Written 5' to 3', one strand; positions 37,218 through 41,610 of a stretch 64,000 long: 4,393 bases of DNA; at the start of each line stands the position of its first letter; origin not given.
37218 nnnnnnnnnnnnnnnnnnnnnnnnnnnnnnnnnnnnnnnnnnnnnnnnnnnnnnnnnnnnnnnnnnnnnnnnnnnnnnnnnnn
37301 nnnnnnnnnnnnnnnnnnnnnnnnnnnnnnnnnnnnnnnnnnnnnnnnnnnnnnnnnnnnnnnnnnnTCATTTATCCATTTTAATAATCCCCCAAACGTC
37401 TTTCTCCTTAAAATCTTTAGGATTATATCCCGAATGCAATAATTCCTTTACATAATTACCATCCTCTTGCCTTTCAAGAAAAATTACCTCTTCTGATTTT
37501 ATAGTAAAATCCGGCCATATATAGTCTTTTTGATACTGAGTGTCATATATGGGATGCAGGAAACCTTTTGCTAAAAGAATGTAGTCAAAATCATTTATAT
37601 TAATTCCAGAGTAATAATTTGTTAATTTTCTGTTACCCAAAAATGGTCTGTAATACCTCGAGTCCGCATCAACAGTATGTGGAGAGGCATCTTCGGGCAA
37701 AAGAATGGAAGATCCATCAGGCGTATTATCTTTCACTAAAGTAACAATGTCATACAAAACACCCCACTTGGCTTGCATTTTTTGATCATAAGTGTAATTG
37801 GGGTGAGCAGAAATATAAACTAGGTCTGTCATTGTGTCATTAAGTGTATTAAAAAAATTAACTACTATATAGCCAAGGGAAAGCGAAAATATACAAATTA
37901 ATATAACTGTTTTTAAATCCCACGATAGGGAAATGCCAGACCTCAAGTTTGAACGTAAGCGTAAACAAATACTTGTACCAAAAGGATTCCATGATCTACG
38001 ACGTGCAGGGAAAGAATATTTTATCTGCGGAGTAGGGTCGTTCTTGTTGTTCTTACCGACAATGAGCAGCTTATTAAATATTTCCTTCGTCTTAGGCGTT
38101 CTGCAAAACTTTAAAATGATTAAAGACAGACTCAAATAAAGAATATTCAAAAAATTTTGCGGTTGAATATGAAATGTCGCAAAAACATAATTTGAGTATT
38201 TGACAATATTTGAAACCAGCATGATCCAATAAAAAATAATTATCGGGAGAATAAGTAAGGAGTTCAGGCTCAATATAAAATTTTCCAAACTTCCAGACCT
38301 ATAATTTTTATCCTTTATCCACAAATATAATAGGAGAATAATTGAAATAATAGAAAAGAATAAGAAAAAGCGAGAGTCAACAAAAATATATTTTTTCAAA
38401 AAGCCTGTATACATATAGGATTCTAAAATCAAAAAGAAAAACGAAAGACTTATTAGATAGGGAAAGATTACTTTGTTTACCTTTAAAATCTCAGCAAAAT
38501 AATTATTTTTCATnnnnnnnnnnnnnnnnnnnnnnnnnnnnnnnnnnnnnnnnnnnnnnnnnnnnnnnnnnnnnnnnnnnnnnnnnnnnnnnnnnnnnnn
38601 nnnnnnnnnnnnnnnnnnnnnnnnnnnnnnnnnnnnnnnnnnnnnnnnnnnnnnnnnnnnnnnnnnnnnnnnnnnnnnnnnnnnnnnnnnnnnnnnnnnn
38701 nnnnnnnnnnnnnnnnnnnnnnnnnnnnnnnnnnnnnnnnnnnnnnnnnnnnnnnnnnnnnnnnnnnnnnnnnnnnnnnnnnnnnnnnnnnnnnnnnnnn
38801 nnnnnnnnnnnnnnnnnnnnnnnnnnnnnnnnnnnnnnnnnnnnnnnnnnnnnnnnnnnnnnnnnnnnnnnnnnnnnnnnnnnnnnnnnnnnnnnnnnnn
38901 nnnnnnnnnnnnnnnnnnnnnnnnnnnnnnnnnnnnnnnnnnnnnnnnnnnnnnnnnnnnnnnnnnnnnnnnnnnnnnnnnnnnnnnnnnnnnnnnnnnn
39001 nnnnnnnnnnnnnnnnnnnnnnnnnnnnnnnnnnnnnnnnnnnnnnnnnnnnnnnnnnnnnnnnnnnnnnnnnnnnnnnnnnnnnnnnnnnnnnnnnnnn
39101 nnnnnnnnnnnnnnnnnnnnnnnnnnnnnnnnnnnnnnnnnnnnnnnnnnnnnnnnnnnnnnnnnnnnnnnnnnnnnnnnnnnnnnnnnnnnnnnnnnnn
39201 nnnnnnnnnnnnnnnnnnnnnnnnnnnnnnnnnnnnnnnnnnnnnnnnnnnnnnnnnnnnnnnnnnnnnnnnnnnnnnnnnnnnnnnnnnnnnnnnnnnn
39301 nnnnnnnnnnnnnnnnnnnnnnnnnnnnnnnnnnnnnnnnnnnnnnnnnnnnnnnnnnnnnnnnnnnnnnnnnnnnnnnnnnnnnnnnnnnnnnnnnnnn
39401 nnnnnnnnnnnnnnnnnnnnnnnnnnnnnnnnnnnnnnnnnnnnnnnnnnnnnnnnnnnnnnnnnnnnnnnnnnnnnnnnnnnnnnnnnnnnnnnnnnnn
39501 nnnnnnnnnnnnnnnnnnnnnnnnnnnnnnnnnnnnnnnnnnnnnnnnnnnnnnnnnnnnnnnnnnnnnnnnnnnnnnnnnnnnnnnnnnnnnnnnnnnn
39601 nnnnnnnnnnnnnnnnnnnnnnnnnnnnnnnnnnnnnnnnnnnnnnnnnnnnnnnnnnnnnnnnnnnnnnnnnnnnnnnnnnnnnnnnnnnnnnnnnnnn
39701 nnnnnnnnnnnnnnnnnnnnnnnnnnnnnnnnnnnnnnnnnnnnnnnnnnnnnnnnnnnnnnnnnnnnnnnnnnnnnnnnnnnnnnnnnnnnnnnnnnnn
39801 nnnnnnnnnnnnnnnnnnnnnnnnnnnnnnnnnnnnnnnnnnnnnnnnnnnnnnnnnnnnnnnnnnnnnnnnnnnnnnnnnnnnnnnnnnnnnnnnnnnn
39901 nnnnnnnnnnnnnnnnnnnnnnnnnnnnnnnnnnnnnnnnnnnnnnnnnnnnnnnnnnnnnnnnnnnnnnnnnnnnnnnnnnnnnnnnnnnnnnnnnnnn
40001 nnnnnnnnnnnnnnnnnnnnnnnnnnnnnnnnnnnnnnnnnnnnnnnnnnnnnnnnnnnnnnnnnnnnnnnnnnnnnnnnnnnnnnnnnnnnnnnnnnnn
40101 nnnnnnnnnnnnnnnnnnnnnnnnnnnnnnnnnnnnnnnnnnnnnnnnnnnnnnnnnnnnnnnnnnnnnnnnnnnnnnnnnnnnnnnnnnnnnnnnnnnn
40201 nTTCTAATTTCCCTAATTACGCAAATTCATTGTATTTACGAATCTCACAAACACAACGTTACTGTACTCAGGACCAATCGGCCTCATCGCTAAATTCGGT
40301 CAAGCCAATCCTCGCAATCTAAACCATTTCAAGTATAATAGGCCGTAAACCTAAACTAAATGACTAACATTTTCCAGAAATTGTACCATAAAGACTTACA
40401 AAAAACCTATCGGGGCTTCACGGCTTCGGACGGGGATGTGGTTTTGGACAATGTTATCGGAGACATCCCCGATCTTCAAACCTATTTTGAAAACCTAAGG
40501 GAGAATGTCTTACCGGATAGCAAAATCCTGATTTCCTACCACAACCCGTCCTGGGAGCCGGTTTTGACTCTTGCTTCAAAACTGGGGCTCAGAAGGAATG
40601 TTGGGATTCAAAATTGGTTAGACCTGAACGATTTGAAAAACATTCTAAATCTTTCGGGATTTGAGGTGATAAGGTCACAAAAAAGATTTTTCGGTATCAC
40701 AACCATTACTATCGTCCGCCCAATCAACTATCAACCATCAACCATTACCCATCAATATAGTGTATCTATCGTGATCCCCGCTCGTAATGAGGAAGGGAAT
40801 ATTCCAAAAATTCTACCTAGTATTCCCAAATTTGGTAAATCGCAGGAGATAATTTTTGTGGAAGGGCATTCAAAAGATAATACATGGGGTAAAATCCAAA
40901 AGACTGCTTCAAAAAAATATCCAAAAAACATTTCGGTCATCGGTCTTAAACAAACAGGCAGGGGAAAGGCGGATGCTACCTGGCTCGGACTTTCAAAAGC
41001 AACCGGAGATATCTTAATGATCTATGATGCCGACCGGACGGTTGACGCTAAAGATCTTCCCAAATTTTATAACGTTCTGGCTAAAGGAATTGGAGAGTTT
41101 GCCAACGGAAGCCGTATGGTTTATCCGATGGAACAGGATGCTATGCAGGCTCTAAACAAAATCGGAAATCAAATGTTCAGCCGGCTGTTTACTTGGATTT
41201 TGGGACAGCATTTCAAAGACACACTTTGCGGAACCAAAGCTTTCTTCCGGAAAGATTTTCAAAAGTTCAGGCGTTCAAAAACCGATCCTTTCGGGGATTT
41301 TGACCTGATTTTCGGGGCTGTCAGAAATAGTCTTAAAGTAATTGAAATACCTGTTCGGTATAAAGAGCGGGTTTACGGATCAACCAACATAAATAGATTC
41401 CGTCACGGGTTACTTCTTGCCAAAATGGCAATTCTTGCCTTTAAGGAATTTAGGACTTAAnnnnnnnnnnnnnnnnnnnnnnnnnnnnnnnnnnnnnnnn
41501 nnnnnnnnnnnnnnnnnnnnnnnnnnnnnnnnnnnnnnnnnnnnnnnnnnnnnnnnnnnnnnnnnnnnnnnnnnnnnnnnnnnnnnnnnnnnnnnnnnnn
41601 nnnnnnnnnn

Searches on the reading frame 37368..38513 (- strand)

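Call 29: search_protein_families(library=pfam, proteins=[window:37368-38513:-], max_evalue=5)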
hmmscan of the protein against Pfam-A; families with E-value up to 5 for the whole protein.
window:37368-38513:- (381 aa): 2 families
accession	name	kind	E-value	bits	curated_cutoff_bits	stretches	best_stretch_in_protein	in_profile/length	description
PF06746.16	DUF1216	-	0.12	12.8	21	1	220-262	1-43/134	Protein of unknown function (DUF1216)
PF11241.13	DUF3043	-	0.48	10.9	25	1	44-142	71-165/171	Protein of unknown function (DUF3043)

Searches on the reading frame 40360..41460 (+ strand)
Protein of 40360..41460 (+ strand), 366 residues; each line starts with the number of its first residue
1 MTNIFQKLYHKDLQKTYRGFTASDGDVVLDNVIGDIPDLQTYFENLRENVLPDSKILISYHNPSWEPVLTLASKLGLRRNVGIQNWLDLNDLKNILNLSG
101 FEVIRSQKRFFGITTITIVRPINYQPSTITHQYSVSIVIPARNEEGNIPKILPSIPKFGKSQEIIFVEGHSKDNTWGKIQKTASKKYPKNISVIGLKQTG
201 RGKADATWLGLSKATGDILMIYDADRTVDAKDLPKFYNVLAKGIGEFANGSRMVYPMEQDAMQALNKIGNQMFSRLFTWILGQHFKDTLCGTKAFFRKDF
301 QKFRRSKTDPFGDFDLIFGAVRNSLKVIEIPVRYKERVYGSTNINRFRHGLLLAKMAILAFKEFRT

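Call 7: search_protein_families(library=pfam, proteins=[window:40360-41460:+], max_evalue=0.01)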
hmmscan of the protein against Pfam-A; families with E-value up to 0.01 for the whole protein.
window:40360-41460:+ (366 aa): 4 families
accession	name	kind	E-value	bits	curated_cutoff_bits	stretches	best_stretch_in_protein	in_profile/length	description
PF00535.33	Glycos_transf_2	-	3.2e-19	69.9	23.3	1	136-299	1-162/168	Glycosyl transferase family 2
PF10111.15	Glyco_tranf_2_2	-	4.8e-06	26.7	27.3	1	136-267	1-136/276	Glycosyltransferase like family 2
PF13641.12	Glyco_tranf_2_3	-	5e-05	23.8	27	1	135-242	3-114/230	Glycosyltransferase like family 2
PF13489.12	Methyltransf_23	-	6.8e-05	23.1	27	1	28-104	86-162/164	Methyltransferase domain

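Call 8: search_protein_families(library=ncbifam, proteins=[window:40360-41460:+], max_evalue=0.001)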
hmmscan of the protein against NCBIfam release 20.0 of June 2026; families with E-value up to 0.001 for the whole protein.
window:40360-41460:+ (366 aa): 12 families
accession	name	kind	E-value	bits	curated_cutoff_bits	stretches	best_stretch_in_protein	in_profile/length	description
TIGR04182.1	glyco_TIGR04182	equivalog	3.7e-30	105.3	325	1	135-353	2-210/293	S-layer glycoprotein N-glycosyltransferase AglJ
NF041391.1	DPhHxTase_Halo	equivalog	2.4e-15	56.1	375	1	142-356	4-204/213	dolichyl-phosphate hexose transferase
NF007986.1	PRK10714.1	equivalog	4e-12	45.8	529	1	134-345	7-211/316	undecaprenyl-phosphate 4-deoxy-4-formamido-L-arabinose transferase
TIGR04283.1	glyco_like_mftF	equivalog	3.5e-11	43.1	182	1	135-240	1-97/221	TIGR04283 family arsenosugar biosynthesis glycosyltransferase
NF010496.0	PRK13915.1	equivalog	5.3e-11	42.1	262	1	131-226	29-127/307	glucosyl-3-phosphoglycerate synthase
TIGR03937.1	PgaC_IcaA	equivalog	1.7e-10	40.4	422.3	1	125-231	37-141/407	poly-beta-1,6-N-acetyl-D-glucosamine synthase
TIGR03965.1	mycofact_glyco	equivalog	2.2e-07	30.1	280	1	123-241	64-180/467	mycofactocin biosynthesis glycosyltransferase MftF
NF047588.1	GlcsyltransPgfSStrep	equivalog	1.6e-06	27.6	500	1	135-304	3-168/308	glycosyltransferase PgfS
NF007482.0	PRK10073.1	equivalog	1.9e-06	27.1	423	1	132-231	5-101/334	glycosyltransferase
NF041875.1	EPS_EpsD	equivalog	3.4e-06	26.7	370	1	135-232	1-96/325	exopolysaccharide biosynthesis glycosyltransferase EpsD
TIGR03469.1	HpnB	hypoth_equivalog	0.00013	21.1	379.25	1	132-232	43-152/386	hopene-associated glycosyltransferase HpnB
NF045692.1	OglycostaseCruG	equivalog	0.00017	20.6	600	1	119-185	27-94/386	2'-O-glycosyltransferase CruG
